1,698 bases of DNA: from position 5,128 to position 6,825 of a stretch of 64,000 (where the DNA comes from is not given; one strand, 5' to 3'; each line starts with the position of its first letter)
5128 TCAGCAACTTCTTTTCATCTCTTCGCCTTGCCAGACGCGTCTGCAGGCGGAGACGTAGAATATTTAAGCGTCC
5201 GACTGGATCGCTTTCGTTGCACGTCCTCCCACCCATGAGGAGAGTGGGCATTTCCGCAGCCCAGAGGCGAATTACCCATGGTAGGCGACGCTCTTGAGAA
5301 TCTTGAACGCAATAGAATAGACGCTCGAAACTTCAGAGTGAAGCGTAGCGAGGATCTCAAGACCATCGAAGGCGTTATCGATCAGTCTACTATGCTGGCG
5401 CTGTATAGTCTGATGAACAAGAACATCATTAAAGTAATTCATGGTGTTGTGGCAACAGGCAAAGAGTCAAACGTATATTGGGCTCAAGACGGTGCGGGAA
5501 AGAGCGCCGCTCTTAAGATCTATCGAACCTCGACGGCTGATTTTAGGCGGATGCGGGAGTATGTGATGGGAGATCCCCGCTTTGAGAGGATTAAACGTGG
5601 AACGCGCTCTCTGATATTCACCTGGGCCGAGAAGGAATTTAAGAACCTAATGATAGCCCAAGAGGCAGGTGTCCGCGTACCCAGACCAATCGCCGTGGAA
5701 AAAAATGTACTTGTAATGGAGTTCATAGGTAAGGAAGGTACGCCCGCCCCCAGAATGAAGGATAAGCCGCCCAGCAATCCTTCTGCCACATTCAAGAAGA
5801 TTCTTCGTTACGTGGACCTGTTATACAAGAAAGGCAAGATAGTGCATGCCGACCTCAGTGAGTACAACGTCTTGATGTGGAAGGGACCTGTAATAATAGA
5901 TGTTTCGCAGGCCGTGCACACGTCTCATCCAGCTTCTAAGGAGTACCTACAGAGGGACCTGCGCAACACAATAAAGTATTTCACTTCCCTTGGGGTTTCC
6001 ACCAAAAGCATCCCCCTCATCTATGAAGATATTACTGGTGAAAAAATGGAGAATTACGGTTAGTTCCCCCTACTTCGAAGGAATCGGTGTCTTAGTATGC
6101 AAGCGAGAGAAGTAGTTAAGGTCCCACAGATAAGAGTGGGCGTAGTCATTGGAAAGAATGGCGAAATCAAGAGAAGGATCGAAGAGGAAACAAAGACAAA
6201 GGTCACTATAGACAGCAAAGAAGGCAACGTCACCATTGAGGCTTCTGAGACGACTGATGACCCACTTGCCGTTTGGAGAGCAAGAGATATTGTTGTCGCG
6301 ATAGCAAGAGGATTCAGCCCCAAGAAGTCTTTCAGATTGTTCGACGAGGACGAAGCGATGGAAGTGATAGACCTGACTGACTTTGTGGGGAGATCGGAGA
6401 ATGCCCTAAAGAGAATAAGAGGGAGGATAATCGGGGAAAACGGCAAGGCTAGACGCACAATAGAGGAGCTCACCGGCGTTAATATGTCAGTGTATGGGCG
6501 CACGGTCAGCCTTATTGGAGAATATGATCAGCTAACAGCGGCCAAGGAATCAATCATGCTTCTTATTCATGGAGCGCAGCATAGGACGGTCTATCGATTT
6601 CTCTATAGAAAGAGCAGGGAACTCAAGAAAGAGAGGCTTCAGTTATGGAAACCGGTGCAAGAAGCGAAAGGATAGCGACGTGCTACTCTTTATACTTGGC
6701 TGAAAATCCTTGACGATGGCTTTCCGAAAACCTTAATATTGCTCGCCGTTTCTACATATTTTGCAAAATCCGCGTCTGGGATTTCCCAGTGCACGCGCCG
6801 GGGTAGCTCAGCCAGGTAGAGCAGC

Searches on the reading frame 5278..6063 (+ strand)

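Call 65: search_protein_families(library=pfam, proteins=[window:5278-6063:+], max_evalue=0.001)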
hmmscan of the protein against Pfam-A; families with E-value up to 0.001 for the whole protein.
window:5278-6063:+ (261 aa): 1 family
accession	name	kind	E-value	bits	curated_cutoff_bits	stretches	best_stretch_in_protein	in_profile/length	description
PF01163.29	RIO1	-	3.6e-62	209.8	22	1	65-242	1-181/187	RIO domain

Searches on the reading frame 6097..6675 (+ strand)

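Call 65: search_protein_families(library=pfam, proteins=[window:6097-6675:+], max_evalue=0.001)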
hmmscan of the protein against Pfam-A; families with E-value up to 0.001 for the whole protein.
window:6097-6675:+ (192 aa): 5 families
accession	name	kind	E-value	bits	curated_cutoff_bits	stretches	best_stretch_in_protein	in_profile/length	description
PF00013.35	KH_1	-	4.9e-16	58.7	21.5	2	5-49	2-52/66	KH domain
PF21800.4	KH_KRR1_2nd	-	2.8e-10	40.5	27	1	88-153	3-67/91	KRR1 small subunit processome component, second KH domain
PF22675.2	KH-I_KHDC4-BBP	-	2.3e-09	37.4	30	0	14-59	8-54/76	KHDC4/BBP-like, KH-domain type I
PF22891.2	KH_PNO1_2nd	-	1.1e-08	35.5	27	1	90-169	4-83/90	Eukaryotic type KH-domain (KH-domain type I) (327.11.2)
PF17903.8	KH_KRR1_1st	-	2.9e-07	31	23.4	1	20-83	18-80/81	Krr1 KH1 domain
